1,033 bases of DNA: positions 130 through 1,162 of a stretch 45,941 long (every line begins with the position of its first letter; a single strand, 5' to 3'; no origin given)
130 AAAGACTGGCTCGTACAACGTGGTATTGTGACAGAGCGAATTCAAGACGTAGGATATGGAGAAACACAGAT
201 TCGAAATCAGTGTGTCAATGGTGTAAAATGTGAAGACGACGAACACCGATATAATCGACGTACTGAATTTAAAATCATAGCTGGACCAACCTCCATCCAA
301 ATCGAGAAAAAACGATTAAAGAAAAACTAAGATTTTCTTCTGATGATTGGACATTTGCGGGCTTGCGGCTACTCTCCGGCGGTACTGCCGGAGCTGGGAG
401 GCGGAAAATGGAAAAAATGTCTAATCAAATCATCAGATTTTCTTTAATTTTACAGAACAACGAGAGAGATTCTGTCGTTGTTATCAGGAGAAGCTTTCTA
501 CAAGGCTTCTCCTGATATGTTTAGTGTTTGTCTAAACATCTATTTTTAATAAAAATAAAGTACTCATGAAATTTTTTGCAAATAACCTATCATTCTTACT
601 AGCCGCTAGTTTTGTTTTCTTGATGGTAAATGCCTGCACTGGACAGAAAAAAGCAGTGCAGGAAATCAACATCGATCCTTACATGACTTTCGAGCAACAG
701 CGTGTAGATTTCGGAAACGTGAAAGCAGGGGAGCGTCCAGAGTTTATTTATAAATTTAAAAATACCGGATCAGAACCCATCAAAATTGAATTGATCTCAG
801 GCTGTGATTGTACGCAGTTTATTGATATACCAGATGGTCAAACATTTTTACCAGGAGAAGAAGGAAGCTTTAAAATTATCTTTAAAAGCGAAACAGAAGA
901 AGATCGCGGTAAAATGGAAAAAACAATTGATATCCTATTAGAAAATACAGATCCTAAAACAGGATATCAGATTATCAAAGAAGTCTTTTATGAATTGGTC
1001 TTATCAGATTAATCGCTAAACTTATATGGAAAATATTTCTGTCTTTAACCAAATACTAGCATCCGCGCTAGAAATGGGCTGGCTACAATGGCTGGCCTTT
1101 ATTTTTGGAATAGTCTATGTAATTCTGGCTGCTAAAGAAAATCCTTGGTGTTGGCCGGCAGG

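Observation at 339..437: Two-copy GC-rich structured element with compensatory base-pair changes (copy A, 9 nt after the OmpA-like stop codon)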

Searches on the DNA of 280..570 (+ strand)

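Call 9: search_rna_families(source=window, start=280, end=570, threshold=evalue, max_evalue=10, show_alignments=2)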
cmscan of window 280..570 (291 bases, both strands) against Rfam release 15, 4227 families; matches with E-value up to 10: 8.
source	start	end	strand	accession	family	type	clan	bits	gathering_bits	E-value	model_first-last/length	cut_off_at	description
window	446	490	+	RF00714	MIR535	Gene; miRNA;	-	23.1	64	0.017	1-95/95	no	MIR535 microRNA precursor family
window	427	494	-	RF01393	isrJ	Gene; sRNA;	-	16.8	37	0.84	1-75/75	no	isrJ Hfq binding RNA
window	483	570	-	RF04184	BTnc060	Gene; sRNA;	-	16.6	228.9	2.3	127-213/213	5'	Bacteroides sRNA BTnc060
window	390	411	+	RF02444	SpR10_sRNA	Gene; sRNA;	-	15.5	50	0.73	1-47/47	no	Streptococcus sRNA SpR10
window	481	518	+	RF01024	mir-944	Gene; miRNA;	-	14.5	100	8.3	1-88/88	no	mir-944 microRNA precursor family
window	434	523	-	RF02854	Ysr100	Gene; sRNA;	-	14.1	47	3.8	1-120/120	no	Yersinia sRNA 100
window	481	500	-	RF01424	snoR118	Gene; snRNA; snoRNA; CD-box;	CL00071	12.1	44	5.8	73-92/92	no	small nucleolar RNA snoR118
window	280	345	-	RF02125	JPX_2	Gene; lncRNA;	-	12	48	5.6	1-69/69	no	JPX transcript, XIST activator conserved region 2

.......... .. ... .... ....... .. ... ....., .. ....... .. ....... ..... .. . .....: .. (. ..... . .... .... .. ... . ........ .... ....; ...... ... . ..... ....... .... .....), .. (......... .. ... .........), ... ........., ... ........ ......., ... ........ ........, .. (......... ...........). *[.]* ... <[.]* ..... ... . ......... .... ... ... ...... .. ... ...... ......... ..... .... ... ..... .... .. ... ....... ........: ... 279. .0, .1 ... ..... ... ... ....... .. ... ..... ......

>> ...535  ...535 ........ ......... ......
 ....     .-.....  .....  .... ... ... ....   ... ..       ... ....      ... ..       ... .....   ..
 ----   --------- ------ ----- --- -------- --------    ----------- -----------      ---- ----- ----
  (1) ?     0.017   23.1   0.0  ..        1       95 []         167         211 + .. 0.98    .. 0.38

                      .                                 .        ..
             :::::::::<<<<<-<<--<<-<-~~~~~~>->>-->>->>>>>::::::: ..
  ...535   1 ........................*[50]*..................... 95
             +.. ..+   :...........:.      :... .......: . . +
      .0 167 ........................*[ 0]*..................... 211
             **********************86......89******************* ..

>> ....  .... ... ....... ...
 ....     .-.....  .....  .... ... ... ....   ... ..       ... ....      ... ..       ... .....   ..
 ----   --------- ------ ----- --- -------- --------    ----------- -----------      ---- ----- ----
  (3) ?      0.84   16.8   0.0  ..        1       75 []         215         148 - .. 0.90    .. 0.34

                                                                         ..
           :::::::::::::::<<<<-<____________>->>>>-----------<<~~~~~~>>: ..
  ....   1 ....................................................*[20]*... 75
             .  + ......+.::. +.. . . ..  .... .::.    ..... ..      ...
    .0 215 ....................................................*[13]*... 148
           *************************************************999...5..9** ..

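Call 45: search_dna_similar(query=window:335-440:+, collection=plasmids, mode=distant, max_evalue=0.1, max_rows=10)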
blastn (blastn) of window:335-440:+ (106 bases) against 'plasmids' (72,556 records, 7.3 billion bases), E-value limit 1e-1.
No match.

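Call 46: search_dna_similar(query=window:335-440:+, collection=phages, mode=distant, max_evalue=0.1, max_rows=10)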
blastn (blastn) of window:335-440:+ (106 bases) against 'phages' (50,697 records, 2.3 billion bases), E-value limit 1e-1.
No match.

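Call 51: build_rna_model(alignment_id=A6, structure=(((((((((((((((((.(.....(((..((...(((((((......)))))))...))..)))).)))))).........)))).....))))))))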
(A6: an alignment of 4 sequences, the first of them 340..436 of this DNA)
Model R1 built from alignment A6 (4 sequences, 97 columns); structure: as given.
model positions 91; base pairs 30; branch points 0; effective number of sequences 1.19; information 0.627 bits per position. Calibrated on 0.2 Mb of random sequence (short: E-values are rough).
structure used (alignment columns):
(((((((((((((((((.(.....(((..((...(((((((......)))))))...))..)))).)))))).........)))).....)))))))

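Call 52: search_with_rna_model(model_id=R1, source=window, filters=off, max_evalue=10)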
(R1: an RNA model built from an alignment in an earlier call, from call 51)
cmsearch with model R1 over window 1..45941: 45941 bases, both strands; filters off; matches with E-value up to 10: 22.
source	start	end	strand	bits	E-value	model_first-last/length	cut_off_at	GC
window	41929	42018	+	98.8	1.8e-22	1-91/91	no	0.43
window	340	436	+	90.3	2.5e-20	1-91/91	no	0.52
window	40818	40850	-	16.7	0.12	1-91/91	no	0.33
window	11397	11480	+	14.6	0.45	1-91/91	no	0.43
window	13084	13119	+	13.9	0.66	1-91/91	no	0.44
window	17779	17815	+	12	2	1-91/91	no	0.32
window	340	436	-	11.9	2.2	1-91/91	no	0.52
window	19064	19100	-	11.6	2.5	1-91/91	no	0.19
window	42669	42704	+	11.2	3.2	1-91/91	no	0.5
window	15743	15774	+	10.9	3.8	1-91/91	no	0.34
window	483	516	+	10.5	4.9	1-91/91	no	0.44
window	15744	15773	-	10.4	5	1-91/91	no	0.3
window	19500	19537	+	10.3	5.4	1-91/91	no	0.29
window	38925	38957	+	10.3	5.5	1-91/91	no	0.21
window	41929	42018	-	10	6.4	1-91/91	no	0.43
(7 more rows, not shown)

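Call 53: search_with_rna_model(model_id=R1, sources=[L048, L050, L054, L055, L058, L059, L063, L064, L065, L067, L068, L069, L070, L072, L073, L075, L077, L078, L051, L056, L057, L071], filters=default, max_evalue=10)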
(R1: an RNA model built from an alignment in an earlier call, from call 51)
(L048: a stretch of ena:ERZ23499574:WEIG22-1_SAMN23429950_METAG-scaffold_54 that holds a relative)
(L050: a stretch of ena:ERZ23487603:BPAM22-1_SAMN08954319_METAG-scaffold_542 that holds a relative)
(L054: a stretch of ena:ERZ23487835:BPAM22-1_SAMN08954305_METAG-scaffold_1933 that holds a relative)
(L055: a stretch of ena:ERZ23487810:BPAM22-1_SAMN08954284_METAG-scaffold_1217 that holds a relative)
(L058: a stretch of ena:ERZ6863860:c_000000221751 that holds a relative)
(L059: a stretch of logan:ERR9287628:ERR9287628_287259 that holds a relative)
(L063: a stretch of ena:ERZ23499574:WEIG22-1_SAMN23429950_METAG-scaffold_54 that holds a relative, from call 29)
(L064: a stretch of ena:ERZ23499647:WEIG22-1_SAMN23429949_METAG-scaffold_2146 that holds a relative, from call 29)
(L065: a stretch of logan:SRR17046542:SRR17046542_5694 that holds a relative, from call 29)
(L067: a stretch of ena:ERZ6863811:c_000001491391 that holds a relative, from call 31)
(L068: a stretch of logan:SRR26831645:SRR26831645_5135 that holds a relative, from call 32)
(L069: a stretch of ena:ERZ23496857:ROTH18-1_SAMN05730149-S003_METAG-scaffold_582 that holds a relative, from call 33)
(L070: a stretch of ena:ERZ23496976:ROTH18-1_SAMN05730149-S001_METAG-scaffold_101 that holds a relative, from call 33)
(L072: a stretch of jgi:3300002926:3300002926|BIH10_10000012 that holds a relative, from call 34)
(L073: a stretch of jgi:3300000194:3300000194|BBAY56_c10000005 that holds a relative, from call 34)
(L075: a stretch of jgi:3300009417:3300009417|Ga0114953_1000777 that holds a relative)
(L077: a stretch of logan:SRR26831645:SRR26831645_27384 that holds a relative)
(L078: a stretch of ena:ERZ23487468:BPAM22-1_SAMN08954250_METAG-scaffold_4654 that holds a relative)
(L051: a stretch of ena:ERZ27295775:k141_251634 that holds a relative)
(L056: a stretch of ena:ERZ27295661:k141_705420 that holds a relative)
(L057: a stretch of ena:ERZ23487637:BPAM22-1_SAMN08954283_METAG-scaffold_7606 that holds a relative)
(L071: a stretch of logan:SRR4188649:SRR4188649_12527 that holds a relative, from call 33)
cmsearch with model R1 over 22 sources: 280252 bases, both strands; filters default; matches with E-value up to 10: 9.
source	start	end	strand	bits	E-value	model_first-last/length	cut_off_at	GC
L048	9809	9898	+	98.8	1.1e-21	1-91/91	no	0.43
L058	9808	9895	+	90.6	1.3e-19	1-91/91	no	0.39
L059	1575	1662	+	90.6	1.3e-19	1-91/91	no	0.39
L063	9775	9871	+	90.3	1.5e-19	1-91/91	no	0.52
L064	3727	3823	+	90.3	1.5e-19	1-91/91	no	0.52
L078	2640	2721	+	87.6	7.5e-19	1-91/91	no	0.46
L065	1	47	+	29.6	0.00041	42-91/91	5'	0.47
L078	2640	2721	-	19.6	0.15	1-91/91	no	0.46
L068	6388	6461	+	15.9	1.3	1-91/91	no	0.43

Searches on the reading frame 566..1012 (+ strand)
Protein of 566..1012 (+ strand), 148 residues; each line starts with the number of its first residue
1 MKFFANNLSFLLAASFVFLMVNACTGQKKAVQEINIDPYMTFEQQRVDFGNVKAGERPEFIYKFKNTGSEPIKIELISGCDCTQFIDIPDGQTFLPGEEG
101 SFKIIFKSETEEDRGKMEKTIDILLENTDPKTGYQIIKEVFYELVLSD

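Call 29: find_encoding_contigs(protein=window:566-1012:+, flank=10000, max_places=10)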
Protein window:566-1012:+ (148 aa): 4 contigs read that carry it; 4 places shown.
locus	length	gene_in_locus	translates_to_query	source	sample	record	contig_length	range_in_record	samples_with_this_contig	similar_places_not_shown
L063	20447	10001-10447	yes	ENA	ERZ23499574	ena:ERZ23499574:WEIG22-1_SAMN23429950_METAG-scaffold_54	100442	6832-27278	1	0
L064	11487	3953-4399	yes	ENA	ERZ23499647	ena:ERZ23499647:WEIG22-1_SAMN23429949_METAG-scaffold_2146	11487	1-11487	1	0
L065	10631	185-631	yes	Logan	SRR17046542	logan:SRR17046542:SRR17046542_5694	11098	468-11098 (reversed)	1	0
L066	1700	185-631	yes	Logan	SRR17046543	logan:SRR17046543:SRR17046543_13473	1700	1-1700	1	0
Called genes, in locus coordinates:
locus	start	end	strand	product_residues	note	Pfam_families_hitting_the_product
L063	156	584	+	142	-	PF00293:NUDIX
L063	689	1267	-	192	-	-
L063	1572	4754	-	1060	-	PF07504:FTP, PF03413:PepSY (faint), PF01447:Peptidase_M4, PF02868:Peptidase_M4_C, PF18962:Por_Secre_tail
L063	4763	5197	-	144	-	-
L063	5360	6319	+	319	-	PF01075:Glyco_transf_9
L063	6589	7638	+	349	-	PF11751:PorP_SprF, PF13729:TraF_2 (weak)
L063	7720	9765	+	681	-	PF13424:TPR_12 (faint), PF07676:PD40 (faint), PF00691:OmpA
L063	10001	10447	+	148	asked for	PF07610:DUF1573, PF22544:HYDIN_VesB_CFA65-like_Ig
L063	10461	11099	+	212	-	PF04973:NMN_transporter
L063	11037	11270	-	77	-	-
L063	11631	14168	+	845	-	PF08487:VIT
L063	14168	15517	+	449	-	PF09721:Exosortase_EpsH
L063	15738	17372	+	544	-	PF05896:NQRA_N, PF24836:NQRA_2nd, PF11973:NQRA_SLBB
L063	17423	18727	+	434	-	PF03116:NQR2_RnfD_RnfE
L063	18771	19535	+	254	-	PF04205:FMN_bind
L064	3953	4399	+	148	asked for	PF07610:DUF1573, PF22544:HYDIN_VesB_CFA65-like_Ig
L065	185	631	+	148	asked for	PF07610:DUF1573, PF22544:HYDIN_VesB_CFA65-like_Ig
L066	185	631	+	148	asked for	PF07610:DUF1573, PF22544:HYDIN_VesB_CFA65-like_Ig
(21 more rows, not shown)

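Call 30: find_homologous_proteins(query=window:566-1012:+, max_evalue=1e-10)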
Query window:566-1012:+ (148 aa): 24 proteins with E <= 1e-10 among 39 candidates.
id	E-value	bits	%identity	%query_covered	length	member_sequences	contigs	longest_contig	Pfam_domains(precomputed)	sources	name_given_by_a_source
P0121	6.8e-93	326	100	100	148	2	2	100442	PF07610.18,PF22544.3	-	-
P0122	1.6e-86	305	91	100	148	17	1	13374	PF07610.18,PF22544.3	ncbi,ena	-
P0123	7.1e-84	297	89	100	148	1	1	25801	PF07610.18,PF22544.3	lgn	-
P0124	2.4e-83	295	88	100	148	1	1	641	PF07610.18,PF22544.3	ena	-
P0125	1.2e-81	289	88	100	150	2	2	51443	PF07610.18,PF22544.3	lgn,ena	-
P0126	5.3e-78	278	85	100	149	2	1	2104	PF07610.18,PF22544.3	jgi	-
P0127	1.5e-76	273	83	100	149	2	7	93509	PF07610.18,PF22544.3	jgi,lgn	jgi:Protein of unknown function (DUF1573).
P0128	5.9e-62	226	69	97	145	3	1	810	PF07610.18,PF22544.3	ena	-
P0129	3.9e-61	223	71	99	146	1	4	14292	PF07610.18,PF22544.3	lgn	-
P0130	6.9e-60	219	70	94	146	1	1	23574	PF07610.18,PF22544.3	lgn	-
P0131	1.1e-56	209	66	97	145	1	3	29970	PF07610.18,PF22544.3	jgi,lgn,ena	-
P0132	2.8e-44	168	55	100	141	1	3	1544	PF07610.18,PF22544.3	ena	-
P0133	3.7e-43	165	57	85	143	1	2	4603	PF07610.18,PF22544.3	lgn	-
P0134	6.5e-42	161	58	91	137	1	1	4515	PF07610.18,PF22544.3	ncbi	ncbi:MAG: DUF1573 domain-containing protein, partial [Bacteroidota bacterium]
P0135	2.0e-40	156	54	99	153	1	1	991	PF07610.18,PF22544.3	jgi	-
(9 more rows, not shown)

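Call 31: find_encoding_contigs(protein=P0122, flank=10000, max_places=3)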
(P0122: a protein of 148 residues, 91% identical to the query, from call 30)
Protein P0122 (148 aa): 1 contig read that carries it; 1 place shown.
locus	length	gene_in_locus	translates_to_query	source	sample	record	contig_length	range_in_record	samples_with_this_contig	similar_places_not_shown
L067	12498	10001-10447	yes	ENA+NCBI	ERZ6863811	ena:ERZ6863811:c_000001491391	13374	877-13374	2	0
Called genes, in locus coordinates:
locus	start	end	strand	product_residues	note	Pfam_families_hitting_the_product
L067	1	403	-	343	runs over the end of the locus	PF00291:PALP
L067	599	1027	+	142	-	PF00293:NUDIX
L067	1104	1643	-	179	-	-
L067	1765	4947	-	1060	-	PF07504:FTP, PF03413:PepSY (weak), PF01447:Peptidase_M4, PF02868:Peptidase_M4_C, PF18962:Por_Secre_tail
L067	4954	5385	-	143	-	-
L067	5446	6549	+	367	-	PF01075:Glyco_transf_9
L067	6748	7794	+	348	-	PF11751:PorP_SprF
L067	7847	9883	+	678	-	PF13424:TPR_12 (faint), PF07676:PD40 (faint), PF00691:OmpA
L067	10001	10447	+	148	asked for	PF07610:DUF1573, PF22544:HYDIN_VesB_CFA65-like_Ig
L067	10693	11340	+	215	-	PF04973:NMN_transporter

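Call 32: find_encoding_contigs(protein=P0123, flank=10000, max_places=3)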
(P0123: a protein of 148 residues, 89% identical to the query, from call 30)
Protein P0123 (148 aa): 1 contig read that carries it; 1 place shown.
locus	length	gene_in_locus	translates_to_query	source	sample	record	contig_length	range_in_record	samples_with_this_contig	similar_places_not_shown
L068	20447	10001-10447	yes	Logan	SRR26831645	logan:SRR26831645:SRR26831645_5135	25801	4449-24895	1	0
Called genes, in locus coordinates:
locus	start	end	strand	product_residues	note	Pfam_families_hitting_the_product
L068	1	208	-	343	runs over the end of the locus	PF00291:PALP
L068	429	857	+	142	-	PF00293:NUDIX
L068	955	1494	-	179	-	-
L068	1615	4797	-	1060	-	PF07504:FTP (weak), PF03413:PepSY (weak), PF01447:Peptidase_M4, PF02868:Peptidase_M4_C, PF18962:Por_Secre_tail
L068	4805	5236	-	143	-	-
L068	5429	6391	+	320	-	PF01075:Glyco_transf_9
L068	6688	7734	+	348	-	PF11751:PorP_SprF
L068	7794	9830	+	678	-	PF13424:TPR_12 (faint), PF07676:PD40 (faint), PF00691:OmpA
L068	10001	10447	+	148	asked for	PF07610:DUF1573, PF22544:HYDIN_VesB_CFA65-like_Ig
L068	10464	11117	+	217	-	PF04973:NMN_transporter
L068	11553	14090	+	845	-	PF08487:VIT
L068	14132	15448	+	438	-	PF09721:Exosortase_EpsH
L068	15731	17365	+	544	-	PF05896:NQRA_N, PF24836:NQRA_2nd, PF11973:NQRA_SLBB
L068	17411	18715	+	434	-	PF03116:NQR2_RnfD_RnfE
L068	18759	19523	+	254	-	PF04205:FMN_bind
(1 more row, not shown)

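Call 33: find_encoding_contigs(protein=P0125, flank=10000, max_places=3)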
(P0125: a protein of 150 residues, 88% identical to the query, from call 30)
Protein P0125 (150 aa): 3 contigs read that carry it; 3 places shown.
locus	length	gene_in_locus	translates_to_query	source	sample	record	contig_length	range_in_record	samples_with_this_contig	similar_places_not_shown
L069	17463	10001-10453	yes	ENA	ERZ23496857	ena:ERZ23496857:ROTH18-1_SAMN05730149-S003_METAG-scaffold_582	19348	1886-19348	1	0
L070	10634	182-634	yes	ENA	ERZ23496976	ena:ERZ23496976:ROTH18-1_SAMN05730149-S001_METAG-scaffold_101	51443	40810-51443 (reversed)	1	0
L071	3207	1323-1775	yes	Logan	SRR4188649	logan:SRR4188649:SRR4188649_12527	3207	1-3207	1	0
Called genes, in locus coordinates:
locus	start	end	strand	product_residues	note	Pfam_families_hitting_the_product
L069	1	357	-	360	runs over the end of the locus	PF00291:PALP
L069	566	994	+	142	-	PF00293:NUDIX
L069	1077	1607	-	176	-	-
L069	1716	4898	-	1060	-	PF07504:FTP, PF03413:PepSY (weak), PF01447:Peptidase_M4, PF02868:Peptidase_M4_C, PF18962:Por_Secre_tail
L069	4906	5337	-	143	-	-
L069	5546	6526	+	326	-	PF01075:Glyco_transf_9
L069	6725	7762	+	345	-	PF11751:PorP_SprF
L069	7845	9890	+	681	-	PF13424:TPR_12 (faint), PF07676:PD40 (faint), PF00691:OmpA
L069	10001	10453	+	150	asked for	PF07610:DUF1573, PF22544:HYDIN_VesB_CFA65-like_Ig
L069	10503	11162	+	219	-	PF04973:NMN_transporter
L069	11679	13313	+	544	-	PF05896:NQRA_N, PF24836:NQRA_2nd, PF11973:NQRA_SLBB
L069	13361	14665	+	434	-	PF03116:NQR2_RnfD_RnfE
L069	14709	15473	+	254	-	PF04205:FMN_bind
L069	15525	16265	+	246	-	PF02508:Rnf-Nqr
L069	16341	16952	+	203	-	PF02508:Rnf-Nqr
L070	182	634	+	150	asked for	PF07610:DUF1573, PF22544:HYDIN_VesB_CFA65-like_Ig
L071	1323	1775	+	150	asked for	PF07610:DUF1573, PF22544:HYDIN_VesB_CFA65-like_Ig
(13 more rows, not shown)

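Call 34: find_encoding_contigs(protein=P0127, flank=10000, max_places=3)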
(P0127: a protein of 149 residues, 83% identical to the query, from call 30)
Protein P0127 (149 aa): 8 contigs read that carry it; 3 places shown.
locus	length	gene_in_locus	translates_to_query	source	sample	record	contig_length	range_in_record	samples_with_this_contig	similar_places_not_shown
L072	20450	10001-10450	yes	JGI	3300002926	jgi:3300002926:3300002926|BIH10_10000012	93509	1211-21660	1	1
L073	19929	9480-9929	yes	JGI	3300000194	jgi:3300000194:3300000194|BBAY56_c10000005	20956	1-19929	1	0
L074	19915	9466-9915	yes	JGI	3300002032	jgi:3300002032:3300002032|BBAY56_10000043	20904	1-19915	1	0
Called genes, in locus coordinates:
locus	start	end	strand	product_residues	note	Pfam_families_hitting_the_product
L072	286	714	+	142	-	PF00293:NUDIX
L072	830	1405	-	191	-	-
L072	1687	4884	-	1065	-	PF07504:FTP, PF03413:PepSY (weak), PF01447:Peptidase_M4, PF02868:Peptidase_M4_C, PF18962:Por_Secre_tail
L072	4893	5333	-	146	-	-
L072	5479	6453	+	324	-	PF01075:Glyco_transf_9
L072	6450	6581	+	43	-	-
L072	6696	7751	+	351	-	PF11751:PorP_SprF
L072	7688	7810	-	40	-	-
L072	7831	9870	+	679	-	PF13424:TPR_12 (faint), PF07676:PD40 (faint), PF00691:OmpA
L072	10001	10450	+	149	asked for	PF07610:DUF1573, PF22544:HYDIN_VesB_CFA65-like_Ig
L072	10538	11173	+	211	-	PF04973:NMN_transporter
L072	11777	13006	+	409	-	PF09721:Exosortase_EpsH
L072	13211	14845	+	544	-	PF05896:NQRA_N, PF24836:NQRA_2nd, PF11973:NQRA_SLBB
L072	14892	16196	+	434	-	PF03116:NQR2_RnfD_RnfE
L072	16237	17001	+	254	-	PF04205:FMN_bind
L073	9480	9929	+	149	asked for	PF07610:DUF1573, PF22544:HYDIN_VesB_CFA65-like_Ig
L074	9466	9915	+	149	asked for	PF07610:DUF1573, PF22544:HYDIN_VesB_CFA65-like_Ig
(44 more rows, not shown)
